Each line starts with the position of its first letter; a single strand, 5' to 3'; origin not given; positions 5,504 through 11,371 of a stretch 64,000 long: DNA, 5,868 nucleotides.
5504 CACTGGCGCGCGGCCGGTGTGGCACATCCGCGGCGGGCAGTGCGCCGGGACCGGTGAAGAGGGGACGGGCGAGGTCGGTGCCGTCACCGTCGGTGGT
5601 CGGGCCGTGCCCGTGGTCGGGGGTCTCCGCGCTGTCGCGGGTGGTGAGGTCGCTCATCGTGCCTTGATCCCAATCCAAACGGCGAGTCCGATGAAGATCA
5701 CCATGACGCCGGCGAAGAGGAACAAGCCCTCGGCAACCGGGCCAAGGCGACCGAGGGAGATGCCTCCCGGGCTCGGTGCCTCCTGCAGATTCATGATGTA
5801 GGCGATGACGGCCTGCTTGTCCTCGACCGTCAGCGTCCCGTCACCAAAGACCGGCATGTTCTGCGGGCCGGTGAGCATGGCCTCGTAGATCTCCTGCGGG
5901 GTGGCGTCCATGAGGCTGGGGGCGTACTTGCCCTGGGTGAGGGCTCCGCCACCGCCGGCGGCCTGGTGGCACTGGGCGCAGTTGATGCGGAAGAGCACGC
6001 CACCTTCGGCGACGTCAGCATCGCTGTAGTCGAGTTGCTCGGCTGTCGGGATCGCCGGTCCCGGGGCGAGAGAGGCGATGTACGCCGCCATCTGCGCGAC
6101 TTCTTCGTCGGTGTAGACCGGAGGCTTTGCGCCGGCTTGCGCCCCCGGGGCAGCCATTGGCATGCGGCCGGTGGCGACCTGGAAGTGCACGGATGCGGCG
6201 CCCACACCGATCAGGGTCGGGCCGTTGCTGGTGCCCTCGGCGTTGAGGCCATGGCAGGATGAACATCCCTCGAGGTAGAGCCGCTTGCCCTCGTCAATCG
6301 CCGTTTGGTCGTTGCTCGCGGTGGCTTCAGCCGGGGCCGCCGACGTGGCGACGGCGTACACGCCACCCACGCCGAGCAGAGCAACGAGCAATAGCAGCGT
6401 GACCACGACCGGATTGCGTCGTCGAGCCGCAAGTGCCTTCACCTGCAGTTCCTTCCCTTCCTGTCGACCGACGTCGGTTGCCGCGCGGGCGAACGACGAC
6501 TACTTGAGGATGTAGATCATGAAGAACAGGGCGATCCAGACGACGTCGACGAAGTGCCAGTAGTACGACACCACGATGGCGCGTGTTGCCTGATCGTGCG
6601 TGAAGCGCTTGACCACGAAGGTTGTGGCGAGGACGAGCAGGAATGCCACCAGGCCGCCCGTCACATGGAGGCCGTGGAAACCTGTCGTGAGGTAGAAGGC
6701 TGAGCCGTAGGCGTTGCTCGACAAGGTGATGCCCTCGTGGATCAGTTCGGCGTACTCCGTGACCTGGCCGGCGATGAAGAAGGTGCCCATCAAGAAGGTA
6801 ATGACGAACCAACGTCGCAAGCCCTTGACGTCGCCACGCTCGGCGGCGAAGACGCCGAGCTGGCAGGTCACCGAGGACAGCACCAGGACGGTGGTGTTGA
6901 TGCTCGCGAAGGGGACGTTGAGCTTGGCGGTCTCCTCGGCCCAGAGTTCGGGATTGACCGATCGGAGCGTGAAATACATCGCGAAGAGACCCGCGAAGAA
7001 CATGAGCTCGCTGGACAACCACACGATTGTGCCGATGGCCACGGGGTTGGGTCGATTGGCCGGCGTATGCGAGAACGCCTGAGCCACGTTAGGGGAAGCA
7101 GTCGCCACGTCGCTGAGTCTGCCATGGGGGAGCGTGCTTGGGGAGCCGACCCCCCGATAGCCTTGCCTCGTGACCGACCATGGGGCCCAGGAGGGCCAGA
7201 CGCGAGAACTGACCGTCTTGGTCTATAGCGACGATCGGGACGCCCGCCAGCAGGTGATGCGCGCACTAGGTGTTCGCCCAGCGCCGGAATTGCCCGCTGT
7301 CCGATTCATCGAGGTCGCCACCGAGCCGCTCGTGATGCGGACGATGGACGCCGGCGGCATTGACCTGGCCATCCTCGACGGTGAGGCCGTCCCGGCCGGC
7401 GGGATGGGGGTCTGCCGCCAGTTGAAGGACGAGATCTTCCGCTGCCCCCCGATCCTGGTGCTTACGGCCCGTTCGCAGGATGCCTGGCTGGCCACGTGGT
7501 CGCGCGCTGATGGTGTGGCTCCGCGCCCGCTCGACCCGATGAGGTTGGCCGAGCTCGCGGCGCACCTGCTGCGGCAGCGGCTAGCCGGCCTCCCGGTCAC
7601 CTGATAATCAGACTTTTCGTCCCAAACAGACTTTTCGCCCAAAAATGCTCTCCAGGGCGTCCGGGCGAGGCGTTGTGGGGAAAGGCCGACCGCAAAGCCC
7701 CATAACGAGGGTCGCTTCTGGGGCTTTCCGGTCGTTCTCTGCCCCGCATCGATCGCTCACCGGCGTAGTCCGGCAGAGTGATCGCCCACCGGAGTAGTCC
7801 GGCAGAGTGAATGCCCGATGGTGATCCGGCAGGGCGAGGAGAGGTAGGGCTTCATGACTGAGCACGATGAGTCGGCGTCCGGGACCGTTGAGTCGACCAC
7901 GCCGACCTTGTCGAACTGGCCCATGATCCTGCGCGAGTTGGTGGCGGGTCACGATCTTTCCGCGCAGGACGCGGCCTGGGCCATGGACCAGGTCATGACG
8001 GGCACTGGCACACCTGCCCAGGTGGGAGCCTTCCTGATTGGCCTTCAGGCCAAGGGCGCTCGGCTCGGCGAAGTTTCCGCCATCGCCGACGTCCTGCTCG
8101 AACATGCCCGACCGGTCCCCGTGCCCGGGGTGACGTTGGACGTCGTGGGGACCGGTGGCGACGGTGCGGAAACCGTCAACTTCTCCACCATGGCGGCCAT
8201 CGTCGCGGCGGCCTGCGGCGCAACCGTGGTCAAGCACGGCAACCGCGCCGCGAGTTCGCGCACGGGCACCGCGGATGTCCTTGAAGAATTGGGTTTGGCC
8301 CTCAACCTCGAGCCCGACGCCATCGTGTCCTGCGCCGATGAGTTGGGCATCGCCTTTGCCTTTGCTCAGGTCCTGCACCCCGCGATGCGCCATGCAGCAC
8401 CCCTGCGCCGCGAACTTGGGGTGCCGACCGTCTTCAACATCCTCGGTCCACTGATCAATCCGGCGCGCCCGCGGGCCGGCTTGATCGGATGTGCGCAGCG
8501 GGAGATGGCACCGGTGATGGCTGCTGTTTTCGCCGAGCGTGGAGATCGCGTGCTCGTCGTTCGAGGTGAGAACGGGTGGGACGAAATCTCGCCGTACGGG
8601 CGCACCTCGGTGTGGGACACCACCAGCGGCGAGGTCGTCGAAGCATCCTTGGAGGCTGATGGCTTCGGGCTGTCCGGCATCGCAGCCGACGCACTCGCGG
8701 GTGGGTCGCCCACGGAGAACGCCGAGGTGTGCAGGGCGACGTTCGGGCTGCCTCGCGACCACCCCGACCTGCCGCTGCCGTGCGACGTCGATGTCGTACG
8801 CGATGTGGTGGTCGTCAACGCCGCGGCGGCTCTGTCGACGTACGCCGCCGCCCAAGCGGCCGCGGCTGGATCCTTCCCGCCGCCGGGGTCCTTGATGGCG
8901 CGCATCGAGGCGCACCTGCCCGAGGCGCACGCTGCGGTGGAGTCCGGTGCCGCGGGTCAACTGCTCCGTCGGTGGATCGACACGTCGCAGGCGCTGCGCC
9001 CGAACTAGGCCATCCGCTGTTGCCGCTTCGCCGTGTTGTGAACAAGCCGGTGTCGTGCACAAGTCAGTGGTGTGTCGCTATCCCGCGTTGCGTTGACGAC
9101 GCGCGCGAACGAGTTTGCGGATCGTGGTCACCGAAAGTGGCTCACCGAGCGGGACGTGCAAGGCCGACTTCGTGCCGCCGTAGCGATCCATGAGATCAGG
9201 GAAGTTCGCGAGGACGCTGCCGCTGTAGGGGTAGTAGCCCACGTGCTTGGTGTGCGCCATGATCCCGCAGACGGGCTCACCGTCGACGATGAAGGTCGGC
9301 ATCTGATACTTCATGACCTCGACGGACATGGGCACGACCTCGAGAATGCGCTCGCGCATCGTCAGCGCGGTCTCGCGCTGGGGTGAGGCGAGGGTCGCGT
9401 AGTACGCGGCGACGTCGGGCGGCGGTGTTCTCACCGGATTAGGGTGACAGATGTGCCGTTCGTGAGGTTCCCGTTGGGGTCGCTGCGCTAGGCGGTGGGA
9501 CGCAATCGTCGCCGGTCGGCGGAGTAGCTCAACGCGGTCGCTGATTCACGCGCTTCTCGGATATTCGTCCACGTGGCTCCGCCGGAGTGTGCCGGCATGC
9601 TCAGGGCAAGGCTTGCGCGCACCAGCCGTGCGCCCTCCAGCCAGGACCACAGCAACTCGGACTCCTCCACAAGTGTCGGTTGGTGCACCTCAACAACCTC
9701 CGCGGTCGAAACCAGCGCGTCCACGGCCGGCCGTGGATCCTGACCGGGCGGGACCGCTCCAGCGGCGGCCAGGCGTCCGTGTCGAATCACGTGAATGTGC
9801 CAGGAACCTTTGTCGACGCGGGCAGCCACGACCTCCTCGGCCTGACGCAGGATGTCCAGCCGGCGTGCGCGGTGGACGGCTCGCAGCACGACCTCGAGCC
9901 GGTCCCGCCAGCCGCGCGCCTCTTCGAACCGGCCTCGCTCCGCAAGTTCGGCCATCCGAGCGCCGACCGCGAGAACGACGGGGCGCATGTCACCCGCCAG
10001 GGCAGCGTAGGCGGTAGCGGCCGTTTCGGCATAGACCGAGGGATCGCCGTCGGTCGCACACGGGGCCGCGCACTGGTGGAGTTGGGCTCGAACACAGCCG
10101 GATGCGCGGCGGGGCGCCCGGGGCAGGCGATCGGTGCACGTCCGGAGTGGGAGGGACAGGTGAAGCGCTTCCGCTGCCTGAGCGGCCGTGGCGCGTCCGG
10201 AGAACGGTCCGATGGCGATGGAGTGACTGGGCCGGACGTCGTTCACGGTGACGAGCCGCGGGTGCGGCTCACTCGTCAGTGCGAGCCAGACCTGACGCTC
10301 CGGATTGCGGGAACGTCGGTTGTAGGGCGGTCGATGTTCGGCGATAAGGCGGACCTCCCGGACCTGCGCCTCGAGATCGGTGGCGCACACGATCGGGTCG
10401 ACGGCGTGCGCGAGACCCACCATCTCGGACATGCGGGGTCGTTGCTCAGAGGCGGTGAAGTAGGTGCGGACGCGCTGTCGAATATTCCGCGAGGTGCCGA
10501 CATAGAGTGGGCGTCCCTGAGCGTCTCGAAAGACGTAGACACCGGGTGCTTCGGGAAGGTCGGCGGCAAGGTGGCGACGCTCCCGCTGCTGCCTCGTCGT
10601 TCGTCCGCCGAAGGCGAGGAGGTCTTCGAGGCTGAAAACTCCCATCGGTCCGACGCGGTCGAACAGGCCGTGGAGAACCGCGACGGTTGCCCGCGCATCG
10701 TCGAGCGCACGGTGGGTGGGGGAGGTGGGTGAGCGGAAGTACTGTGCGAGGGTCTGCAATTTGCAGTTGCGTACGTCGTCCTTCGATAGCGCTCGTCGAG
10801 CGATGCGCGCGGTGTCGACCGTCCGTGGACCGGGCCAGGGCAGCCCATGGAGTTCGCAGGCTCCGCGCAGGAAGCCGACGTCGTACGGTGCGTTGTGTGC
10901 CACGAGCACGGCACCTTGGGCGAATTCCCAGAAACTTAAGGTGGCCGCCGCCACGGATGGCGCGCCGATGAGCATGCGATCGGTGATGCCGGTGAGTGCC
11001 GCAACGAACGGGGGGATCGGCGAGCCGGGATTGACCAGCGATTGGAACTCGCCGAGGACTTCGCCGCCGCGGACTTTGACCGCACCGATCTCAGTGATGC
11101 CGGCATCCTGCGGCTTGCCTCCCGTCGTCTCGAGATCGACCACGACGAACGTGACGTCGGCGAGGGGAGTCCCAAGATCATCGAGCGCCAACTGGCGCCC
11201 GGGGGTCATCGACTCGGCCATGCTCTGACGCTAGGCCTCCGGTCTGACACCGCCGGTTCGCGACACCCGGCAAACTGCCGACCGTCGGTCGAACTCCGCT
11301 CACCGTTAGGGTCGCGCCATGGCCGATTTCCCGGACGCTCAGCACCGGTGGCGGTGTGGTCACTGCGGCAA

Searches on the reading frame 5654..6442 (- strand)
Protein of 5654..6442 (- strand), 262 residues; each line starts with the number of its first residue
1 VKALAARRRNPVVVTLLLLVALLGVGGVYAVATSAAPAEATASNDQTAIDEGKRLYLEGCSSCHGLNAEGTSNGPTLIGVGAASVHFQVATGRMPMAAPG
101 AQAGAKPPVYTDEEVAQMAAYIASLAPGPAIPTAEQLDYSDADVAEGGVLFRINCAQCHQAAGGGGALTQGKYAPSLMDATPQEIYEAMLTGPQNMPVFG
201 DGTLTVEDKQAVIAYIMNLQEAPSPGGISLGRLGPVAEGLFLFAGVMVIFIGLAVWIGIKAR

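Call 60: search_protein_families(library=pfam, proteins=[window:5654-6442:-], max_evalue=0.0001)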
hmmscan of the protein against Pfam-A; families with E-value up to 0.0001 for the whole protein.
window:5654-6442:- (262 aa): 3 families
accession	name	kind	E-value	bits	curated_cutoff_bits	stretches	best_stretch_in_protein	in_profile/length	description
PF13442.11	Cytochrome_CBB3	-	4.3e-23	81.9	27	2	142-216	1-68/68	Cytochrome C oxidase, cbb3-type, subunit III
PF00034.26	Cytochrom_C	-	3.2e-17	64.1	21.3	2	50-125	2-89/90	Cytochrome c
PF14495.11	Cytochrom_C550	-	2.5e-06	27.7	27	0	134-182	16-64/136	Cytochrome c-550 domain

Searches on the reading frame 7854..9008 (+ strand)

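Call 60: search_protein_families(library=pfam, proteins=[window:7854-9008:+], max_evalue=0.0001)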
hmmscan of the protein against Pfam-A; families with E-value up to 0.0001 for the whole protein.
window:7854-9008:+ (384 aa): 2 families
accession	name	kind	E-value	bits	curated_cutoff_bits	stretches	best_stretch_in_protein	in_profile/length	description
PF00591.27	Glycos_transf_3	-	1.2e-76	258.2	27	1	94-339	4-239/253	Glycosyl transferase family, a/b domain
PF02885.22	Glycos_trans_3N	-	5.3e-17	61.8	26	1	25-85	3-63/63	Glycosyl transferase family, helical bundle domain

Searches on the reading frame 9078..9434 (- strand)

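Call 61: search_protein_families(library=pfam, proteins=[window:9078-9434:-], max_evalue=0.0001)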
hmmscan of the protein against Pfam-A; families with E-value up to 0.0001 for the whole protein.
window:9078-9434:- (118 aa): 1 family
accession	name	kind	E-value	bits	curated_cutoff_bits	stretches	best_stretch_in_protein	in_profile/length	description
PF08818.16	DUF1801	-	7.4e-10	39.5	27.2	1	19-111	1-83/85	Domain of unknown function (DU1801)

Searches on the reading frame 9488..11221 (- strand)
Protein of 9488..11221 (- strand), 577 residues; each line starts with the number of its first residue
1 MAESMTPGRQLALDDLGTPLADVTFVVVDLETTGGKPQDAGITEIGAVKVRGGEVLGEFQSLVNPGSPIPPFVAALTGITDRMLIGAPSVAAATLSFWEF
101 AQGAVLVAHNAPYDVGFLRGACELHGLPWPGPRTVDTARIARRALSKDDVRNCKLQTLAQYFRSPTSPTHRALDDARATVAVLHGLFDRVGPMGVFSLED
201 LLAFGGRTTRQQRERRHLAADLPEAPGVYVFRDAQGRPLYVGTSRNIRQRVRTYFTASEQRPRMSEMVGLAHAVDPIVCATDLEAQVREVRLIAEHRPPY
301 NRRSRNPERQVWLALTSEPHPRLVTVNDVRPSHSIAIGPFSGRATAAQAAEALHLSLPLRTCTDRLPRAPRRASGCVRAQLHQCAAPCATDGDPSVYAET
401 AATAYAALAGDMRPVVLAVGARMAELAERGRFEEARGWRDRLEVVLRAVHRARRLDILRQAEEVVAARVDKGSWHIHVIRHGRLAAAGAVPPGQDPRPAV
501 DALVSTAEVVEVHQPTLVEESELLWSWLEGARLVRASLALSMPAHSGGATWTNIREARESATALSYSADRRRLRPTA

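Call 60: search_protein_families(library=pfam, proteins=[window:9488-11221:-], max_evalue=0.0001)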
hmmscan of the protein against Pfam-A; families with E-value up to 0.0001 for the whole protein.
window:9488-11221:- (577 aa): 3 families
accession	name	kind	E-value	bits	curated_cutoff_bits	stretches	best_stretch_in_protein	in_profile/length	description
PF00929.31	RNase_T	-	2.1e-31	110.1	24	1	26-183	1-164/164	Exonuclease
PF16473.11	Rv2179c-like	-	3.9e-06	27.1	27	0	26-184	3-174/177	3'-5' exoribonuclease Rv2179c-like domain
PF01541.30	GIY-YIG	-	2.4e-05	25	22.6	1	226-301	2-78/78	GIY-YIG catalytic domain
